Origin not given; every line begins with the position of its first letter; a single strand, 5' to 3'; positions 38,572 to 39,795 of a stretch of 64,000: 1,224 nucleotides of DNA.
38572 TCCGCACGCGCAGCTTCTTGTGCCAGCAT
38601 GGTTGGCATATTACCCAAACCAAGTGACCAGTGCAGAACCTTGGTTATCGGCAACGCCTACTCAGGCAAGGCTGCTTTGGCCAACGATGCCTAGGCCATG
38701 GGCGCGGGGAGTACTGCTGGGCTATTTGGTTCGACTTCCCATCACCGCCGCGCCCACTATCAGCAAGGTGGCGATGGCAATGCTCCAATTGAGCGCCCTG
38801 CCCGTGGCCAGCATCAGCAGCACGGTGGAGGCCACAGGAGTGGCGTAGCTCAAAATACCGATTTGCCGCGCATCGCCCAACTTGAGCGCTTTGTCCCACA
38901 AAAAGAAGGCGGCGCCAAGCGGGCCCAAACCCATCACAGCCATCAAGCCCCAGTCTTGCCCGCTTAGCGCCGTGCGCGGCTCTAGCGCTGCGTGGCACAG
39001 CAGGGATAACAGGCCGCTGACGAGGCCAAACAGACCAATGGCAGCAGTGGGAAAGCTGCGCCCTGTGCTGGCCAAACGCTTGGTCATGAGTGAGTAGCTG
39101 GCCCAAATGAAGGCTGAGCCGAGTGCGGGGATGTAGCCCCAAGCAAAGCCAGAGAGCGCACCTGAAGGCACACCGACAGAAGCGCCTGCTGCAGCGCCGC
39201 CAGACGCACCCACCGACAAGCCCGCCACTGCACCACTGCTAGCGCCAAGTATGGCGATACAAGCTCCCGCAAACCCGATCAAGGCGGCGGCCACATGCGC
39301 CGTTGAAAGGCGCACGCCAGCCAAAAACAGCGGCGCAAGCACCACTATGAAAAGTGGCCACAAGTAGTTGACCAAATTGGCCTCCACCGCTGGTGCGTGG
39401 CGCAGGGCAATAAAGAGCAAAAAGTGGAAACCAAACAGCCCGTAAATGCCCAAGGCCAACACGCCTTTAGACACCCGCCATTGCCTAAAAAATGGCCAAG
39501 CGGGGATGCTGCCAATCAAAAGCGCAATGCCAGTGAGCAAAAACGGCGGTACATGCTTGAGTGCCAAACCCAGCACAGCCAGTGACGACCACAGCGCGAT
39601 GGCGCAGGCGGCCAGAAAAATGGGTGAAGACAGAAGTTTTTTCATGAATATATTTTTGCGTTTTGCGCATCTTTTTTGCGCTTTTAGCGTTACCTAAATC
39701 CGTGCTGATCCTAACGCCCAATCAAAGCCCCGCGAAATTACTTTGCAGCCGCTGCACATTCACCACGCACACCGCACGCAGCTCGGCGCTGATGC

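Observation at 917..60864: Dispersed ~45-70 bp repeat family (9 copies in 64 kb), mostly pointing into the start of the next gene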

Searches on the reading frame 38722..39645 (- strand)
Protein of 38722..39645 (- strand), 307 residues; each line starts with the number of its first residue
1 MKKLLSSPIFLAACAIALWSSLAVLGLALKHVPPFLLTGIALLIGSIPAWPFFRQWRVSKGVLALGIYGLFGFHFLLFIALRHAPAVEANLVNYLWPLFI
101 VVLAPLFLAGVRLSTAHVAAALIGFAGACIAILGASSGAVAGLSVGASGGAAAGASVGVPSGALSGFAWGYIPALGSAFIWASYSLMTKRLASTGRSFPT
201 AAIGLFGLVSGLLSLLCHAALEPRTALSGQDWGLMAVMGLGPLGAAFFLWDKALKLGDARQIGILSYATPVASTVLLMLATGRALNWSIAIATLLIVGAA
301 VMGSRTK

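Call 57: search_protein_families(library=pfam, proteins=[window:38722-39645:-], max_evalue=0.001)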
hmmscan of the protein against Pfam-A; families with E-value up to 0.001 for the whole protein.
window:38722-39645:- (307 aa): 1 family
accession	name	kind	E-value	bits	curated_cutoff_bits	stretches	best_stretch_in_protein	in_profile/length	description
PF00892.27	EamA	-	2.2e-27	96.4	28.2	2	169-302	2-132/135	EamA-like transporter family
